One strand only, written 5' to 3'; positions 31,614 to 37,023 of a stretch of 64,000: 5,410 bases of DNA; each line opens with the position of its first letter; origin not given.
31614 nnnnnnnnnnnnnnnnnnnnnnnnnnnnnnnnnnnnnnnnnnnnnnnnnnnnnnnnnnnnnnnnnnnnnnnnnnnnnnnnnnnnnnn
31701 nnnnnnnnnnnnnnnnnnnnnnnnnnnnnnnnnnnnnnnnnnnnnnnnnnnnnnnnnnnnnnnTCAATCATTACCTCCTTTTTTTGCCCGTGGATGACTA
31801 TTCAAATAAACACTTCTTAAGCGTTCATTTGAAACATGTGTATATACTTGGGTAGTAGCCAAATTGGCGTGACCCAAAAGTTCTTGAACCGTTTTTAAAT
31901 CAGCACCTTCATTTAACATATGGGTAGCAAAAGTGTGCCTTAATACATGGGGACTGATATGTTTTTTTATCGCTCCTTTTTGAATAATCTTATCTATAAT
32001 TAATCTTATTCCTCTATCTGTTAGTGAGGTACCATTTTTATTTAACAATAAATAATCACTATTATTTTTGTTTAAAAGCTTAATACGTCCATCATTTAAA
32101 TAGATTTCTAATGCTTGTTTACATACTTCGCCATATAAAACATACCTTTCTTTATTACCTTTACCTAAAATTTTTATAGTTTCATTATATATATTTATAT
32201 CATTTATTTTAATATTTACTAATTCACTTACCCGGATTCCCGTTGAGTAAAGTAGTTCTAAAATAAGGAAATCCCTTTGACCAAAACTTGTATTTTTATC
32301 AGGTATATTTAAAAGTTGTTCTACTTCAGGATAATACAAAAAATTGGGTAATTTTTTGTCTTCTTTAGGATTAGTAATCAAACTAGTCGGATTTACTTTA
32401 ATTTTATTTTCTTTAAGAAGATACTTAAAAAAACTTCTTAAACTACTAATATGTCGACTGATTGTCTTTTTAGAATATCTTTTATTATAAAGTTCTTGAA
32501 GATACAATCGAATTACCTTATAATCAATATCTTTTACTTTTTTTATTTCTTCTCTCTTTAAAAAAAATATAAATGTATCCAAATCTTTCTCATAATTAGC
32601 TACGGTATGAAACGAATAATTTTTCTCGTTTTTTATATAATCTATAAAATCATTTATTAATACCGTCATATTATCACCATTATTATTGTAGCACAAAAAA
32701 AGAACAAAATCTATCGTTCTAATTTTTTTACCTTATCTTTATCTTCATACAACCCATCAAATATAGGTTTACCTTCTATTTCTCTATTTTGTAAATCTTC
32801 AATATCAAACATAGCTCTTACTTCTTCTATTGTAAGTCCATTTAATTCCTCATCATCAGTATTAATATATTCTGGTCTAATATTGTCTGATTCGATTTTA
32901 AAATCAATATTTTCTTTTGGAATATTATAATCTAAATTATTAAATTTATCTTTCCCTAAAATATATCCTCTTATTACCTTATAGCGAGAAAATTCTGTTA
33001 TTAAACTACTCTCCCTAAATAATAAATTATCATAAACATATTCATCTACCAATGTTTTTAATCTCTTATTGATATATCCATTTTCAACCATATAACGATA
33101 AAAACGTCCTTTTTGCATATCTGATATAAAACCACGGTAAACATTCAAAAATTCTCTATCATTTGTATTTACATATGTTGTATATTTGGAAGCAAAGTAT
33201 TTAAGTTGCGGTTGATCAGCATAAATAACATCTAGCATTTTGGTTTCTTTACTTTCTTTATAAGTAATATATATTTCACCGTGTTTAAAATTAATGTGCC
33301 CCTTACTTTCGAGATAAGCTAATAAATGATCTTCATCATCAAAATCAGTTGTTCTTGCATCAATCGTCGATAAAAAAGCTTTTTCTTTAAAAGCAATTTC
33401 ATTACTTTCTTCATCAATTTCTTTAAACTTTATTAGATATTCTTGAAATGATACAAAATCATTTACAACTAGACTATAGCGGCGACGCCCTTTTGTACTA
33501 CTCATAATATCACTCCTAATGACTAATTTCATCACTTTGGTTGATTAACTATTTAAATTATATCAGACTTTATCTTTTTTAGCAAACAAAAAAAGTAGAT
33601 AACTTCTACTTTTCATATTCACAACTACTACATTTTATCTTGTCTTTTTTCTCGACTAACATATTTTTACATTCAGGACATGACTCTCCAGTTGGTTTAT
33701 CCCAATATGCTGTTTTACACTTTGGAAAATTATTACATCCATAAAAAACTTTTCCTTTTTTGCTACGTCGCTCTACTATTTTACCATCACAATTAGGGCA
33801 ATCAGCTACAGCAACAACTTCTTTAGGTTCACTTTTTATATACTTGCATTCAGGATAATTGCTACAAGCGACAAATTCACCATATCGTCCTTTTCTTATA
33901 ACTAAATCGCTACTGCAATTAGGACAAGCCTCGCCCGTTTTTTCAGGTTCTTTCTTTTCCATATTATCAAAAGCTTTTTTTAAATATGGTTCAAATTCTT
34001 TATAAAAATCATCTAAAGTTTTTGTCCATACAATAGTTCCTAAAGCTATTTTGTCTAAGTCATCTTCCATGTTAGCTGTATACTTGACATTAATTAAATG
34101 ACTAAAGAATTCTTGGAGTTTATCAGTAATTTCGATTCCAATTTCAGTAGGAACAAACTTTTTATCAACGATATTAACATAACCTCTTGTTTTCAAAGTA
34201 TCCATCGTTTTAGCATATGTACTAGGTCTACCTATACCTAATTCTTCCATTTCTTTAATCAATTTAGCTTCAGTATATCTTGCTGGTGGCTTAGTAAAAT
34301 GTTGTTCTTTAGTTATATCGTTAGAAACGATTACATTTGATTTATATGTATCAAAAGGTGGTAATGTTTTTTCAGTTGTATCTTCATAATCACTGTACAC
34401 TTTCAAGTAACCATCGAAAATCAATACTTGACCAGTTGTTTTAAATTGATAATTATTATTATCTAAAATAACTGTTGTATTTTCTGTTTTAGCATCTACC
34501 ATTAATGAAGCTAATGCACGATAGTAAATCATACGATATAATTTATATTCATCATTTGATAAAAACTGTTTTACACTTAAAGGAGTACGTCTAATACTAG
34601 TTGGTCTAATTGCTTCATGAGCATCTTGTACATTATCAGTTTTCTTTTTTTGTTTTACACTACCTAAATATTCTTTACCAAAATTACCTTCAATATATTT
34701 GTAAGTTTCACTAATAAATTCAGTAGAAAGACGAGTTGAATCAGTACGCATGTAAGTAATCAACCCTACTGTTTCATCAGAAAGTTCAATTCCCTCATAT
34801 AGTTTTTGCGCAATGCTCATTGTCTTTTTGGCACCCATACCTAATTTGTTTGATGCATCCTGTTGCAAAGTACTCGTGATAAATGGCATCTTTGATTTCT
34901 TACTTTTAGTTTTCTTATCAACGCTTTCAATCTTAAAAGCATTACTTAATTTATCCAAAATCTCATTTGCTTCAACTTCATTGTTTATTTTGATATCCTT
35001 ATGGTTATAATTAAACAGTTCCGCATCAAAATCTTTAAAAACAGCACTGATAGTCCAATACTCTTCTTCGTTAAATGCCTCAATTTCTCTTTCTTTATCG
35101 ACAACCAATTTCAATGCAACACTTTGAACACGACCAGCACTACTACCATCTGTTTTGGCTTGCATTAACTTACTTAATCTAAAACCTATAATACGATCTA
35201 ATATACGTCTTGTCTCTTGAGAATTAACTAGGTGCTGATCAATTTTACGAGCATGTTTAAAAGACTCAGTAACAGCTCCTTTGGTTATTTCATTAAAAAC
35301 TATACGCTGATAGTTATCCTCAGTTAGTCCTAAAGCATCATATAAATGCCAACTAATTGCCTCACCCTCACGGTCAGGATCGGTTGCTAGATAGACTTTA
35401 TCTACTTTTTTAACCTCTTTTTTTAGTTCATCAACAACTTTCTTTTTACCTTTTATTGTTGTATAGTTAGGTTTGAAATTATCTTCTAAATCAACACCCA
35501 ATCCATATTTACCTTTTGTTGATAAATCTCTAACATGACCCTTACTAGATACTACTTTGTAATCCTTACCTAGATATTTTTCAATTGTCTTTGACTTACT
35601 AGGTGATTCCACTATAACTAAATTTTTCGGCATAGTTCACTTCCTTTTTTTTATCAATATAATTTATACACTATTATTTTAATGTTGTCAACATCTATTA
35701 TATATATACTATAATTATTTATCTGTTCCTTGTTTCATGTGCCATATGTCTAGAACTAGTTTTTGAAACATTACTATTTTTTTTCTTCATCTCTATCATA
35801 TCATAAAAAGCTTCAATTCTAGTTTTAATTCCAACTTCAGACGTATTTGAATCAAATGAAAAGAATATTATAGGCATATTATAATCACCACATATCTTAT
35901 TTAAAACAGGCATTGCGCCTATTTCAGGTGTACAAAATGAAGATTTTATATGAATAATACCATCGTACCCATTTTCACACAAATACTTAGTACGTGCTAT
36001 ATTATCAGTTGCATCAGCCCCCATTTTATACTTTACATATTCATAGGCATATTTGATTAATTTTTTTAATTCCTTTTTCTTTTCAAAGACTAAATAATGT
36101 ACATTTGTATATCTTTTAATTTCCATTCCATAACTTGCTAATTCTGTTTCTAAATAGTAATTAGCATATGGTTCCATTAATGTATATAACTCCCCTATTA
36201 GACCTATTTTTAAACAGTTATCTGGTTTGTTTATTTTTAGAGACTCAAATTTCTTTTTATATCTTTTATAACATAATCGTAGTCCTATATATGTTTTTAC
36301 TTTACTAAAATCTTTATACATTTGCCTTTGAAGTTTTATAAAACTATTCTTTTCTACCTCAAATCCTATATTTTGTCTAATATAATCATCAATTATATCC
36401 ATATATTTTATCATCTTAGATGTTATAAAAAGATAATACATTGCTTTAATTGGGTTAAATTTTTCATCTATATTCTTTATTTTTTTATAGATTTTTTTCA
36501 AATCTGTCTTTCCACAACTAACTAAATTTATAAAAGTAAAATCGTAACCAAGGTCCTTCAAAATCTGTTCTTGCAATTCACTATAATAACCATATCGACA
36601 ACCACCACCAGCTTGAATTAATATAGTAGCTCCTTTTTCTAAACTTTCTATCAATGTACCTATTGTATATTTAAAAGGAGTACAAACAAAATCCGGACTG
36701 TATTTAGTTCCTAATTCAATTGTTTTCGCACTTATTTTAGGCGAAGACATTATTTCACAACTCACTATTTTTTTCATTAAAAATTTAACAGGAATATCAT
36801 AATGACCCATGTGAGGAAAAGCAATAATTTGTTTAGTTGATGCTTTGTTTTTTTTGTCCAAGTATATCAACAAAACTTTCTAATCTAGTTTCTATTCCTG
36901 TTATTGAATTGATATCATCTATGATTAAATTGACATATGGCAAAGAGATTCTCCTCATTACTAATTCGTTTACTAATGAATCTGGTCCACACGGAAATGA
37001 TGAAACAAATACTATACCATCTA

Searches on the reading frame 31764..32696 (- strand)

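Call 20: search_protein_families(library=pfam, proteins=[window:31764-32696:-], max_evalue=0.001)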
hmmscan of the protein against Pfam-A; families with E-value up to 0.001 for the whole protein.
window:31764-32696:- (310 aa): 5 families
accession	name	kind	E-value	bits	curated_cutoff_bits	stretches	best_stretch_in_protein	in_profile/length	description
PF00589.27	Phage_integrase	-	6.6e-46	156.6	27.1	1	119-291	2-171/172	Phage integrase family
PF02899.23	Phage_int_SAM_1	-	4.1e-21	75.5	22.3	1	14-97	1-83/83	Phage integrase, N-terminal SAM-like domain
PF13495.12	Phage_int_SAM_4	-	5.8e-09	36.7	27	1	13-96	1-81/85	Phage integrase, N-terminal SAM-like domain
PF13102.12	Phage_int_SAM_5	-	8.2e-05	23.3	22.3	1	19-103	8-92/98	Phage integrase SAM-like domain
PF13034.12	DUF3895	-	0.00047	20.7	25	0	145-212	9-70/77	Protein of unknown function (DUF3895)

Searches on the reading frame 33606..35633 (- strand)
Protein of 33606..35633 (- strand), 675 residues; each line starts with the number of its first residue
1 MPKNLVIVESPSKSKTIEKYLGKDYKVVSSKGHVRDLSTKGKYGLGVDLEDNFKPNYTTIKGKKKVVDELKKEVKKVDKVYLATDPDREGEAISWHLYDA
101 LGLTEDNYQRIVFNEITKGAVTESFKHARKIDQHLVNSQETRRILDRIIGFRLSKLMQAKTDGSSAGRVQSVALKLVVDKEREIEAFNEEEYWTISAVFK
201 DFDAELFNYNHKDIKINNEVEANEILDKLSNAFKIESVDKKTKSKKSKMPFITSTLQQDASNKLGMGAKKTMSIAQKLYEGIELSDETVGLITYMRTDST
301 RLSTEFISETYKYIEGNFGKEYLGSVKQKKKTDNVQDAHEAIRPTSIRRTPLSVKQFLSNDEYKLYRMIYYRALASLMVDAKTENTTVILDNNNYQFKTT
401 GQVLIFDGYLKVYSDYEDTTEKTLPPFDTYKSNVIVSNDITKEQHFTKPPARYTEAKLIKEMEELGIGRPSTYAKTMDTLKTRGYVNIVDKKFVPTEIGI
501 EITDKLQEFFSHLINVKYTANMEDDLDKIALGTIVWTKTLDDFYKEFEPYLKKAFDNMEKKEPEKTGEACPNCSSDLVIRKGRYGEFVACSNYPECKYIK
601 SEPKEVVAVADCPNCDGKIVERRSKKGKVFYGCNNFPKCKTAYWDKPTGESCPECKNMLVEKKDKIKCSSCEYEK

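Call 20: search_protein_families(library=pfam, proteins=[window:33606-35633:-], max_evalue=0.001)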
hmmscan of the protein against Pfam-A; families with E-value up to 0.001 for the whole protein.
window:33606-35633:- (675 aa): 5 families
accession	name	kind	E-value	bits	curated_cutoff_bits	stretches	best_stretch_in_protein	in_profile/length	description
PF01131.25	Topoisom_bac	-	1.7e-124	416.4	35.1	1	131-540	2-410/411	DNA topoisomerase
PF01396.24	Zn_ribbon_Top1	-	7.8e-31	106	32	2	568-604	2-38/39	Topoisomerase DNA binding C4 zinc finger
PF01751.28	Toprim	-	5.6e-26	91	23.1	1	5-116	2-96/96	Toprim domain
PF24029.1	DUF7340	-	2.2e-05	24.6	27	0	566-589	5-28/62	Domain of unknown function (DUF7340)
PF02150.21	Zn_ribbon_RPB9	-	0.00011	22.5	25.2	1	652-675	4-31/36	RNA polymerases M/15 Kd subunit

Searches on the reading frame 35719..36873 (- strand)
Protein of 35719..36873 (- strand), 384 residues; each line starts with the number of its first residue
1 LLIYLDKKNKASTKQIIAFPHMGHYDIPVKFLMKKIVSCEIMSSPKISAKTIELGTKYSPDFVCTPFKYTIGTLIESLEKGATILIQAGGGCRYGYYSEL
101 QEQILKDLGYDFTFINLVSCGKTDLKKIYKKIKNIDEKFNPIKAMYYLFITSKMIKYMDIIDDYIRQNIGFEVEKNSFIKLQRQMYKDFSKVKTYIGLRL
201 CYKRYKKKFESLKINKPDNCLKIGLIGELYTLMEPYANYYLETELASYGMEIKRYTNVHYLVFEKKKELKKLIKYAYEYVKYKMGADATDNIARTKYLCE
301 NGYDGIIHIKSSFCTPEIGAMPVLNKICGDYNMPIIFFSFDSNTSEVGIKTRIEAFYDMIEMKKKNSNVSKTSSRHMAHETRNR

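Call 20: search_protein_families(library=pfam, proteins=[window:35719-36873:-], max_evalue=0.001)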
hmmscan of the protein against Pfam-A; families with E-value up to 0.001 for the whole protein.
window:35719-36873:- (384 aa): 2 families
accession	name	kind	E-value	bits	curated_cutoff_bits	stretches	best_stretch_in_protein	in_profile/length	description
PF06050.19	HGD-D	-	4.6e-11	43.3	28.4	1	230-360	214-342/342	2-hydroxyglutaryl-CoA dehydratase, D-component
PF09989.15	DUF2229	-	3.8e-05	23.9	29.4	0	38-82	25-70/218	CoA enzyme activase uncharacterised domain (DUF2229)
